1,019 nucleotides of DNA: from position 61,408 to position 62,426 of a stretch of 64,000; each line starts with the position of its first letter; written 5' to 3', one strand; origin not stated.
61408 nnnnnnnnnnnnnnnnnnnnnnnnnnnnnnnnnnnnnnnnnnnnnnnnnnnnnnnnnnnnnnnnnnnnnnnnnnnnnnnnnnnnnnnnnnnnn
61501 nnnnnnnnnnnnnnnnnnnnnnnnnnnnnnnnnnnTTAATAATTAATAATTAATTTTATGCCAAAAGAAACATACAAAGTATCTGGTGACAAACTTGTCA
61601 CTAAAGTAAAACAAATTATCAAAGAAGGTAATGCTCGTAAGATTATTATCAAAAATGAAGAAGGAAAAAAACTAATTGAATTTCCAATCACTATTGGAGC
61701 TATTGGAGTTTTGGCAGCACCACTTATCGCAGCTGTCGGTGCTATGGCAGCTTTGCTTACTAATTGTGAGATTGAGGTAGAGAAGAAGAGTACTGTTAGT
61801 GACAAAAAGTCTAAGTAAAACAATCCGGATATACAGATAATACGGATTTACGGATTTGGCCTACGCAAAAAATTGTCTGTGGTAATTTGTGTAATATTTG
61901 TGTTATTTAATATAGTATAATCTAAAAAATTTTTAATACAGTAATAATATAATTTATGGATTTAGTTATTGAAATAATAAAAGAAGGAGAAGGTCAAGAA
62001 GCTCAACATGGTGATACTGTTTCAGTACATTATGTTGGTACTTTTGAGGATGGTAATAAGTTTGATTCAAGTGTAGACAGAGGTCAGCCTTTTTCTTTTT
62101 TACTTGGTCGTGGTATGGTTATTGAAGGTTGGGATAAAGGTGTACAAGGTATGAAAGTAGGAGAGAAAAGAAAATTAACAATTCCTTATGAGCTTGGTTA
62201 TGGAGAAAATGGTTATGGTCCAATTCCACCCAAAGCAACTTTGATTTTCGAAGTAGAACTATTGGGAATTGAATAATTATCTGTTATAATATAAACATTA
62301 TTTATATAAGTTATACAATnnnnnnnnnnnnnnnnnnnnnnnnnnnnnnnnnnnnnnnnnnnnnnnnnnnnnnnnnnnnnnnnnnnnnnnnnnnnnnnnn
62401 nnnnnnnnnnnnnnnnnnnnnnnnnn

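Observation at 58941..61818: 864-aa cytoplasmic protein made of a novel about 38-aa helical repeat with recently expanded near-identical units, followed by a DUF4342 gene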

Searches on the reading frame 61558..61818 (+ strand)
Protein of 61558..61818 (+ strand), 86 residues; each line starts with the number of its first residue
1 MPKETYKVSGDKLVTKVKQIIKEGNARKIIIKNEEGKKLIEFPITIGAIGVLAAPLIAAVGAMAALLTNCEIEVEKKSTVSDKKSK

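Call 4: search_protein_families(library=pfam, proteins=[window:61558-61818:+], max_evalue=1)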
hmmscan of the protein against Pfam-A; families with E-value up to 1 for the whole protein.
window:61558-61818:+ (86 aa): 1 family
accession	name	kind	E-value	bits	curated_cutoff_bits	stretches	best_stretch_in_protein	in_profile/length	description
PF14242.11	DUF4342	-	6.1e-25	87.5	25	1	3-76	5-81/81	Domain of unknown function (DUF4342)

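Call 10: search_protein_families(library=ncbifam, proteins=[window:61558-61815:+], max_evalue=1)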
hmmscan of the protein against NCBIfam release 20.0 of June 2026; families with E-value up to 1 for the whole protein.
window:61558-61815:+ (86 aa): 0 families

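Call 27: search_protein_families(library=padloc, proteins=[window:61558-61815:+], max_evalue=1)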
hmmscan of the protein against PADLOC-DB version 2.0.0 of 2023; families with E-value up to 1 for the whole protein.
window:61558-61815:+ (86 aa): 0 families

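Call 28: search_protein_families(library=phrogs, proteins=[window:61558-61815:+], max_evalue=1)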
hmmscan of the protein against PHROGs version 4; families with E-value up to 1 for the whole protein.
window:61558-61815:+ (86 aa): 0 families

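Call 30: find_homologous_proteins(query=window:61558-61815:+, max_evalue=0.001)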
Query window:61558-61815:+ (86 aa): 219 proteins with E <= 0.001 among 222 candidates; the best 120 are listed.
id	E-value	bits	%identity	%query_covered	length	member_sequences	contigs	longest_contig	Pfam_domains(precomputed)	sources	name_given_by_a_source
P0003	5.1e-43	162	94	100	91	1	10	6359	PF14242.12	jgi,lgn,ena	-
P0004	3.1e-42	159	93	100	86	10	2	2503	PF14242.12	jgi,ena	-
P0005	3.8e-42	159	93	100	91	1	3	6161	PF14242.12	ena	-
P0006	2.0e-35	138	90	90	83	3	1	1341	PF14242.12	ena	-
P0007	2.3e-34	134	84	90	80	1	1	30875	PF14242.12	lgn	-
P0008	7.0e-30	120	77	90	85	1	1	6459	PF14242.12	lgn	-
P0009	5.1e-28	114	75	87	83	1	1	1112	PF14242.12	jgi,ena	-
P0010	3.6e-27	112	67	91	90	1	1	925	PF14242.12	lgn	-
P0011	2.3e-26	109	64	93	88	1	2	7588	PF14242.12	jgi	jgi:hypothetical protein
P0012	3.2e-26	109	71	87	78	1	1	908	PF14242.12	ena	-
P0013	3.3e-26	109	72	87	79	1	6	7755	PF14242.12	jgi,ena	-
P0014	7.5e-26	107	68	88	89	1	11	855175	PF14242.12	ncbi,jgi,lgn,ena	jgi:Domain of unknown function (DUF4342)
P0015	8.2e-26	107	70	90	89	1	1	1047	PF14242.12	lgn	-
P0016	1.0e-25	107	72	87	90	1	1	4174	PF14242.12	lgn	-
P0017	1.1e-25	107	65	94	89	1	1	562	PF14242.12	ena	-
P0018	1.1e-25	107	71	87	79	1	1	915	PF14242.12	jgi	-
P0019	1.4e-25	107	68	87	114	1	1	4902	PF14242.12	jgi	jgi:hypothetical protein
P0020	1.9e-25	106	72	87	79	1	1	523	PF14242.12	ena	-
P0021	1.9e-25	106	64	94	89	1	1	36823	PF14242.12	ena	-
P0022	2.2e-25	106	68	90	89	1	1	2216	PF14242.12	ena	-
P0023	2.4e-25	106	68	87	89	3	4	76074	PF14242.12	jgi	jgi:hypothetical protein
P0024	3.0e-25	106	69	87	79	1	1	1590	PF14242.12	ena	-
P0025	3.2e-25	105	67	87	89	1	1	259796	PF14242.12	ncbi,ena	-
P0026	3.3e-25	105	71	87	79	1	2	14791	PF14242.12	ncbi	-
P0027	3.4e-25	105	71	87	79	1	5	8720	PF14242.12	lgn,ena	-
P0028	3.6e-25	105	72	87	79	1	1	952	PF14242.12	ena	-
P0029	3.7e-25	105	72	87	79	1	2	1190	PF14242.12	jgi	-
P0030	4.1e-25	105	64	94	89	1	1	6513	PF14242.12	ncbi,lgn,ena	-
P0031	4.1e-25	105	65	97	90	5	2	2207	PF14242.12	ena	-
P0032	4.8e-25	105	68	90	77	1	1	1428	PF14242.12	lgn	-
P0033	5.0e-25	105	71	87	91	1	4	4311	PF14242.12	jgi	-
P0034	5.3e-25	105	64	94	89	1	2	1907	PF14242.12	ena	-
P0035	5.4e-25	105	64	94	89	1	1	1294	PF14242.12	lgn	-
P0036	5.7e-25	105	70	90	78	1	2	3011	PF14242.12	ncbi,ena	-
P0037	6.7e-25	104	63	94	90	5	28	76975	PF14242.12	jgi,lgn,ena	jgi:hypothetical protein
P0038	7.6e-25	104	65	90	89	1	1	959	PF14242.12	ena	-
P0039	8.4e-25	104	65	87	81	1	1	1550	PF14242.12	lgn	-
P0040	9.0e-25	104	72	87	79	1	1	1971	PF14242.12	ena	-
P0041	1.0e-24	104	65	90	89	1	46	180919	PF14242.12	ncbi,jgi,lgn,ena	jgi:hypothetical protein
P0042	1.1e-24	104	65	90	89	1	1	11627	PF14242.12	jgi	jgi:Domain of unknown function (DUF4342)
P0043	1.1e-24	104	69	86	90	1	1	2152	PF14242.12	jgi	jgi:hypothetical protein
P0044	1.1e-24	104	71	87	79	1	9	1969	PF14242.12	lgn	-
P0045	1.3e-24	104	63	94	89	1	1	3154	PF14242.12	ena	-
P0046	1.3e-24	104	63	94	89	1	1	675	PF14242.12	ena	-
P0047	1.3e-24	103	63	94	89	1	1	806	PF14242.12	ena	-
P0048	1.4e-24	103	65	87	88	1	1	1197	PF14242.12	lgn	-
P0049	1.5e-24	103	66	95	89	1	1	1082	PF14242.12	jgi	jgi:hypothetical protein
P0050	1.6e-24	103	71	91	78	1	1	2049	PF14242.12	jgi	jgi:hypothetical protein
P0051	1.7e-24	103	67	94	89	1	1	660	PF14242.12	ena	-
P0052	1.8e-24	103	67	88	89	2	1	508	PF14242.12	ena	-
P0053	1.8e-24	103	66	88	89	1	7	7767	PF14242.12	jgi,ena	jgi:nitrogen-specific signal transduction histidine kinase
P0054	1.9e-24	103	69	87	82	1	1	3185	PF14242.12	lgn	-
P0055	1.9e-24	103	69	87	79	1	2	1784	PF14242.12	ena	-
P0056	1.9e-24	103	66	86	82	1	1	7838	PF14242.12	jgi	jgi:hypothetical protein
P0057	2.0e-24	103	66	86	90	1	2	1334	PF14242.12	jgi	jgi:hypothetical protein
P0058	2.1e-24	103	63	94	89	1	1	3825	PF14242.12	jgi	jgi:hypothetical protein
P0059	2.2e-24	103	69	87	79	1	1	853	PF14242.12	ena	-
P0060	2.2e-24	103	69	87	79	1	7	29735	PF14242.12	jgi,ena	-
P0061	2.2e-24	103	68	90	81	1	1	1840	PF14242.12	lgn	-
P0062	2.2e-24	103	62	94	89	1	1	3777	PF14242.12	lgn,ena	-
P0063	2.3e-24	103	69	87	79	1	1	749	PF14242.12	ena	-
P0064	2.3e-24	103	64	91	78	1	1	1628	PF14242.12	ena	-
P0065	2.3e-24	103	69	87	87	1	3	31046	PF14242.12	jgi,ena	jgi:hypothetical protein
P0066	2.5e-24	103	62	94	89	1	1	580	PF14242.12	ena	-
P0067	2.9e-24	102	63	94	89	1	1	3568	PF14242.12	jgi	jgi:hypothetical protein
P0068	3.1e-24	102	68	87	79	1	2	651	PF14242.12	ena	-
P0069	3.3e-24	102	64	94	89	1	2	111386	PF14242.12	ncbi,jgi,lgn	ncbi:MAG: DUF4342 domain-containing protein [Bacteroidales bacterium]|jgi:hypothetical protein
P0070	3.5e-24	102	65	91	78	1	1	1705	PF14242.12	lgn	-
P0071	3.5e-24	102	62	90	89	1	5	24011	PF14242.12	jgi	jgi:nitrogen-specific signal transduction histidine kinase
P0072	3.8e-24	102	66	86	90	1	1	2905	PF14242.12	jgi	jgi:hypothetical protein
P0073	4.2e-24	102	62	94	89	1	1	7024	PF14242.12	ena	-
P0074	4.2e-24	102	66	86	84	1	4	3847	PF14242.12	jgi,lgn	jgi:hypothetical protein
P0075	4.3e-24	102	68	86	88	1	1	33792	PF14242.12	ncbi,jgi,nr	ncbi:MAG: DUF4342 domain-containing protein [Bacteroidales bacterium]|nr:DUF4342 domain-containing p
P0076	4.8e-24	102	68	91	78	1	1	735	PF14242.12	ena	-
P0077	5.0e-24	102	62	95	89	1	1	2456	PF14242.12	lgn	-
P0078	5.1e-24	102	66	86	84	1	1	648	PF14242.12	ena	-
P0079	5.4e-24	102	67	87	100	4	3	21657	PF14242.12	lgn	-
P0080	5.5e-24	102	62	94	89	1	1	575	PF14242.12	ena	-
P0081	5.6e-24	102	62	94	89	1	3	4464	PF14242.12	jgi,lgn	jgi:hypothetical protein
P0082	5.8e-24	101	63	93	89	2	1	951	PF14242.12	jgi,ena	jgi:hypothetical protein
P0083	5.9e-24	101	69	87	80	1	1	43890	PF14242.12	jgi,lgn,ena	-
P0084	6.0e-24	101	66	83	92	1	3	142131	PF14242.12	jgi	jgi:hypothetical protein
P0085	6.1e-24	101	62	94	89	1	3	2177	PF14242.12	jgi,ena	jgi:hypothetical protein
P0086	6.2e-24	101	64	90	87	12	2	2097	PF14242.12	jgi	jgi:hypothetical protein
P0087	6.2e-24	101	68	87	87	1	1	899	PF14242.12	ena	-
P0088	6.3e-24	101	65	87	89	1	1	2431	PF14242.12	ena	-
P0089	6.3e-24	101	65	87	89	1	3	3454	PF14242.12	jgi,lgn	jgi:hypothetical protein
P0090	6.3e-24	101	68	90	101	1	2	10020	PF14242.12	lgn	-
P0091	6.4e-24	101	68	86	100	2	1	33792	PF14242.12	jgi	jgi:hypothetical protein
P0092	6.5e-24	101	65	87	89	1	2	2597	PF14242.12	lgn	-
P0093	7.2e-24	101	64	88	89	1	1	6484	PF14242.12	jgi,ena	-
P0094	7.4e-24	101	65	87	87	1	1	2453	PF14242.12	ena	-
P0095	8.0e-24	101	62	94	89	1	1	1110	PF14242.12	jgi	jgi:hypothetical protein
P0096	8.0e-24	101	62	90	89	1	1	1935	PF14242.12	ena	-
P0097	8.5e-24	101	64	90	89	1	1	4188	PF14242.12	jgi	jgi:hypothetical protein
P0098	8.8e-24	101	68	86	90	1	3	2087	PF14242.12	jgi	jgi:hypothetical protein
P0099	9.4e-24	101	64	88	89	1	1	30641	PF14242.12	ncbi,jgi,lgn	jgi:hypothetical protein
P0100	9.4e-24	101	65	87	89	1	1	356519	PF14242.12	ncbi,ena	-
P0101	1.0e-23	101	64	90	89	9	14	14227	PF14242.12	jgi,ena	jgi:hypothetical protein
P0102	1.0e-23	101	62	90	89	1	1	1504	PF14242.12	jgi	jgi:hypothetical protein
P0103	1.0e-23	101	61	95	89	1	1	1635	PF14242.12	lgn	-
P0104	1.1e-23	101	68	86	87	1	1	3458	PF14242.12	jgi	jgi:hypothetical protein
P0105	1.1e-23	101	69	86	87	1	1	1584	PF14242.12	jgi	jgi:hypothetical protein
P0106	1.1e-23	101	68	87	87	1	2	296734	PF14242.12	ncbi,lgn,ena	-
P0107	1.1e-23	101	68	86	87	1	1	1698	PF14242.12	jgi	jgi:hypothetical protein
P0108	1.2e-23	100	62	90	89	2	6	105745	PF14242.12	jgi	jgi:nitrogen-specific signal transduction histidine kinase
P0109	1.3e-23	100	60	94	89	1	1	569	PF14242.12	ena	-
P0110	1.3e-23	100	65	92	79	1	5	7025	PF14242.12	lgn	-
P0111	1.3e-23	100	64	91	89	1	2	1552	PF14242.12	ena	-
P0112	1.6e-23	100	62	88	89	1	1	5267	PF14242.12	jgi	jgi:hypothetical protein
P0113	1.6e-23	100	62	95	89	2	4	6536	PF14242.12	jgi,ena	-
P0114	1.7e-23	100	60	95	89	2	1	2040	PF14242.12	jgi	jgi:hypothetical protein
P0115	1.7e-23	100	64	88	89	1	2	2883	PF14242.12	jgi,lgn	jgi:hypothetical protein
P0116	1.7e-23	100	63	88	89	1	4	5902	PF14242.12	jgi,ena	jgi:nitrogen-specific signal transduction histidine kinase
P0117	2.2e-23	100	59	94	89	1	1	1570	PF14242.12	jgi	jgi:Domain of unknown function (DUF4342)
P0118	2.3e-23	100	60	94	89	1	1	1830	PF14242.12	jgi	jgi:hypothetical protein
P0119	2.3e-23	100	60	94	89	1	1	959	PF14242.12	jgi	jgi:hypothetical protein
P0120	2.3e-23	100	61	90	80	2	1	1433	PF14242.12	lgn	-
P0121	2.3e-23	100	68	87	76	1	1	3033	PF14242.12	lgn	-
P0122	2.4e-23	100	61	95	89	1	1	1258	PF14242.12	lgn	-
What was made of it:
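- On DUF4342 (PF14242), downstream gene: 219 homologues carry the PF14242 annotation (call 30).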

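Call 31: find_encoding_contigs(protein=P0003, flank=10000, max_places=6)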
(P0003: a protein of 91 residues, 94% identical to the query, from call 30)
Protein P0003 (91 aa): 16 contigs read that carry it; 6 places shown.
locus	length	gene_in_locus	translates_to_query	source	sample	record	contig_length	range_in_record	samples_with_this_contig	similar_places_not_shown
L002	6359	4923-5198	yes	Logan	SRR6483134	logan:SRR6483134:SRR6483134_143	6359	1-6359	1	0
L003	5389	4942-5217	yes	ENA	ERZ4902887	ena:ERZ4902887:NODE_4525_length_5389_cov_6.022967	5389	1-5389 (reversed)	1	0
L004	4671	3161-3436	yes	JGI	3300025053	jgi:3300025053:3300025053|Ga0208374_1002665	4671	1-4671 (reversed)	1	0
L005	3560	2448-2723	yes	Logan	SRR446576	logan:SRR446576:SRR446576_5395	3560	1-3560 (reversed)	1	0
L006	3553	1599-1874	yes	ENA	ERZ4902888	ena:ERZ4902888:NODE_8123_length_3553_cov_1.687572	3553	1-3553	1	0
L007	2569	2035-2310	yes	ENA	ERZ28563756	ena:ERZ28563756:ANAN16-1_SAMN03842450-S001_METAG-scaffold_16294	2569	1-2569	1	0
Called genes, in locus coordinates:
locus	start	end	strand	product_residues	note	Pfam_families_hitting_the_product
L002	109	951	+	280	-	PF02899:Phage_int_SAM_1 (weak), PF13495:Phage_int_SAM_4, PF00589:Phage_integrase, PF22823:MrpR_C_cat (weak)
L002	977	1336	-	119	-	PF08818:DUF1801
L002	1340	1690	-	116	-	PF03013:Pyr_excise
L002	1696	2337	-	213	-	PF01966:HD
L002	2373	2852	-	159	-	-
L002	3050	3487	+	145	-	-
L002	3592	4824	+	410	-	PF00890:FAD_binding_2 (faint), PF03486:HI0933_like, PF07992:Pyr_redox_2, PF13450:NAD_binding_8 (faint), PF13454:NAD_binding_9 (weak), PF22780:HI0933_like_1st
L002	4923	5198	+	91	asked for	PF14242:DUF4342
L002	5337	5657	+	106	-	PF00254:FKBP_C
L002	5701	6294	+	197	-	PF18933:PsbP_2 (weak)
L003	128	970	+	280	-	PF02899:Phage_int_SAM_1 (weak), PF13495:Phage_int_SAM_4, PF00589:Phage_integrase, PF22823:MrpR_C_cat (weak)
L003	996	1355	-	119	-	PF08818:DUF1801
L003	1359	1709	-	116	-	PF03013:Pyr_excise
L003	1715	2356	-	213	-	PF01966:HD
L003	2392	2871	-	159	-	-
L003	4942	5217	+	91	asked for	PF14242:DUF4342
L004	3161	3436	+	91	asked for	PF14242:DUF4342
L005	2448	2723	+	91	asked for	PF14242:DUF4342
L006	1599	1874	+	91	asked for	PF14242:DUF4342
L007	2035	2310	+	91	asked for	PF14242:DUF4342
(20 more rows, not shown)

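Call 32: find_encoding_contigs(protein=P0007, flank=10000, max_places=3)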
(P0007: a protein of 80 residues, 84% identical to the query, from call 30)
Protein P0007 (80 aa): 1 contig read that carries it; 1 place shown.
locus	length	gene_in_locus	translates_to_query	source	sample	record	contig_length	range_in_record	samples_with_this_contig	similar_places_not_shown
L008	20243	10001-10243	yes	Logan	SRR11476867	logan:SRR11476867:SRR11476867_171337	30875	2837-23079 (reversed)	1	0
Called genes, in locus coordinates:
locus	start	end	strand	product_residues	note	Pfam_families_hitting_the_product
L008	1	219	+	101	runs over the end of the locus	PF01035:DNA_binding_1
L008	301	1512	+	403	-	PF03816:LytR_cpsA_psr (faint)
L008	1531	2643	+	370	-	-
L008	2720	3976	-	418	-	PF07907:YibE_F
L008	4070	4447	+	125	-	PF01475:FUR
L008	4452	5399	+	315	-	PF01297:ZnuA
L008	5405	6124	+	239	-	PF02463:SMC_N (faint), PF13555:AAA_29 (weak), PF00005:ABC_tran, PF13304:AAA_21 (faint)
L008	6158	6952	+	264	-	PF00950:ABC-3, PF01032:FecCD (weak)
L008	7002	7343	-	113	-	PF03013:Pyr_excise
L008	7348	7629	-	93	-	PF13376:OmdA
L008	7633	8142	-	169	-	PF13563:2_5_RNA_ligase2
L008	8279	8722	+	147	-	-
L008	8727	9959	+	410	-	PF00890:FAD_binding_2 (weak), PF03486:HI0933_like, PF07992:Pyr_redox_2 (weak), PF13454:NAD_binding_9 (weak), PF22780:HI0933_like_1st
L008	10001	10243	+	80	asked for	PF14242:DUF4342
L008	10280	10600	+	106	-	PF00254:FKBP_C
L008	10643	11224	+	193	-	PF18933:PsbP_2 (weak)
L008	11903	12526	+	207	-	-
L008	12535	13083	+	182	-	PF02659:Mntp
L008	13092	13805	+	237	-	PF00929:RNase_T, PF01612:DNA_pol_A_exo1 (faint), PF20600:ExoX-like_C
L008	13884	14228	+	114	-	PF04266:ASCH (weak)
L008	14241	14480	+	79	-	-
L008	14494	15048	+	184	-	PF01209:Ubie_methyltran, PF13847:Methyltransf_31, PF08241:Methyltransf_11, PF08242:Methyltransf_12 (weak), PF13649:Methyltransf_25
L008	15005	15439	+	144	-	PF02021:UPF0102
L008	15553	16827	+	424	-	PF08529:NusA_N, PF00575:S1 (weak), PF13184:KH_NusA_1st, PF00013:KH_1 (faint), PF26594:KH_NusA_2nd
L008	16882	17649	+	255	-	PF02096:60KD_IMP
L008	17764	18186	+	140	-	PF08327:AHSA1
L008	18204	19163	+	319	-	-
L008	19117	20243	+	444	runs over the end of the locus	PF04932:Wzy_C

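Call 33: find_encoding_contigs(protein=P0008, flank=10000, max_places=3)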
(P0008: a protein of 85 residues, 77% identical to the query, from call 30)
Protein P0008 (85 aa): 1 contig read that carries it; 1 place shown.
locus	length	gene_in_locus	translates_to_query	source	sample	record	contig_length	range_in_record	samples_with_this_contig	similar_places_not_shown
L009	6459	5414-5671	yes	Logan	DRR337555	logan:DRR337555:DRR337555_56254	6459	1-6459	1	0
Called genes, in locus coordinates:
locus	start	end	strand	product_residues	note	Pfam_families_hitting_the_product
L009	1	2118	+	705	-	?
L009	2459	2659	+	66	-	PF00313:CSD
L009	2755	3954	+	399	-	PF03816:LytR_cpsA_psr (faint)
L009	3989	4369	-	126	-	PF00072:Response_reg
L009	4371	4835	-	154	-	PF01243:PNPOx_N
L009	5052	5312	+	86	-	PF00076:RRM_1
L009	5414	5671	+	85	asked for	PF14242:DUF4342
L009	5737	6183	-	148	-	-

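Call 80: search_solved_structures(query=window:61558-61815:+, max_evalue=10)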
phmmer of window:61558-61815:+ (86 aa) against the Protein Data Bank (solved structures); distinct sequences matched with E-value up to 10: 1.
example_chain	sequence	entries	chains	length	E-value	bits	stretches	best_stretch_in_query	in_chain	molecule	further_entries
9egp_A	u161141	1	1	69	0.16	15.9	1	31-82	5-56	Geopilin domain 1 protein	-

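Call 82: find_encoding_contigs(protein=P0014, flank=4000, max_places=3)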
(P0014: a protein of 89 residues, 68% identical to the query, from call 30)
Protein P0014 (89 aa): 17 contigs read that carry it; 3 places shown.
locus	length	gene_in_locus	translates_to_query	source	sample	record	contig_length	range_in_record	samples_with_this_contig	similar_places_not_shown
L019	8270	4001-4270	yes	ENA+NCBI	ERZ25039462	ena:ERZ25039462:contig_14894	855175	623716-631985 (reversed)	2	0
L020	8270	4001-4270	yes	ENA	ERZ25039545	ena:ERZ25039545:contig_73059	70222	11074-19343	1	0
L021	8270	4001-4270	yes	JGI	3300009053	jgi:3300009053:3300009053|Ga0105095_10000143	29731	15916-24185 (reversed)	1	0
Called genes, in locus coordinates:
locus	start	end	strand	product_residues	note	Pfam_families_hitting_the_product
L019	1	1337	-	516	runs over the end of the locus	PF13573:SprB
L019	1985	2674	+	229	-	-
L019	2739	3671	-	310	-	PF10459:Peptidase_S46 (faint), PF00089:Trypsin, PF13365:Trypsin_2, PF13180:PDZ_2 (weak)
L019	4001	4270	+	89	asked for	PF14242:DUF4342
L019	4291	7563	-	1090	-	PF25174:Beta-prop_THOC3 (faint), PF26549:Tricorn_N, PF00930:DPPIV_N (faint), PF07676:PD40 (faint), PF26550:Tricorn_2nd, PF14684:Tricorn_C1, PF14685:PDZ_Tricorn, PF03572:Peptidase_S41, +1 more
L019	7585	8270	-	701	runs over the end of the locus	PF01432:Peptidase_M3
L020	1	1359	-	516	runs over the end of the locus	PF13573:SprB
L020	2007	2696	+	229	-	-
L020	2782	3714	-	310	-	PF10459:Peptidase_S46 (faint), PF00089:Trypsin, PF13365:Trypsin_2, PF13180:PDZ_2 (weak)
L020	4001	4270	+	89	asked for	PF14242:DUF4342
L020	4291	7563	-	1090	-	PF25174:Beta-prop_THOC3 (faint), PF26549:Tricorn_N, PF00930:DPPIV_N (faint), PF07676:PD40 (faint), PF26550:Tricorn_2nd, PF14684:Tricorn_C1, PF14685:PDZ_Tricorn, PF03572:Peptidase_S41, +1 more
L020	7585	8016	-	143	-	PF01432:Peptidase_M3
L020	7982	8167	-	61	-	PF01432:Peptidase_M3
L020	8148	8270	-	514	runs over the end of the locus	PF01432:Peptidase_M3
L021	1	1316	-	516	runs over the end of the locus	PF13573:SprB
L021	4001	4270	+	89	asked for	PF14242:DUF4342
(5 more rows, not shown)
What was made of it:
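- On Conserved operon or module with DUF4342: DUF4342 stands alone in Bacteroidota-type contigs (call 82).
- DUF4342 is widespread and stands alone in distant phyla (calls 30, 82).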

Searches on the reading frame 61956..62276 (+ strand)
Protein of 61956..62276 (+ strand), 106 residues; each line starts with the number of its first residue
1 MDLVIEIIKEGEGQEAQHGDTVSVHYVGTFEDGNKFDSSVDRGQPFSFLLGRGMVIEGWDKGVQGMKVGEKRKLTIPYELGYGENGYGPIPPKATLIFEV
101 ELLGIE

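Call 4: search_protein_families(library=pfam, proteins=[window:61956-62276:+], max_evalue=1)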
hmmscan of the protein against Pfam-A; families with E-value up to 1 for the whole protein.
window:61956-62276:+ (106 aa): 1 family
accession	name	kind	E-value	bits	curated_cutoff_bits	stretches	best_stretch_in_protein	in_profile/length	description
PF00254.34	FKBP_C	-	3.9e-39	133.3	21.1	1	14-103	3-94/94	FKBP-type peptidyl-prolyl cis-trans isomerase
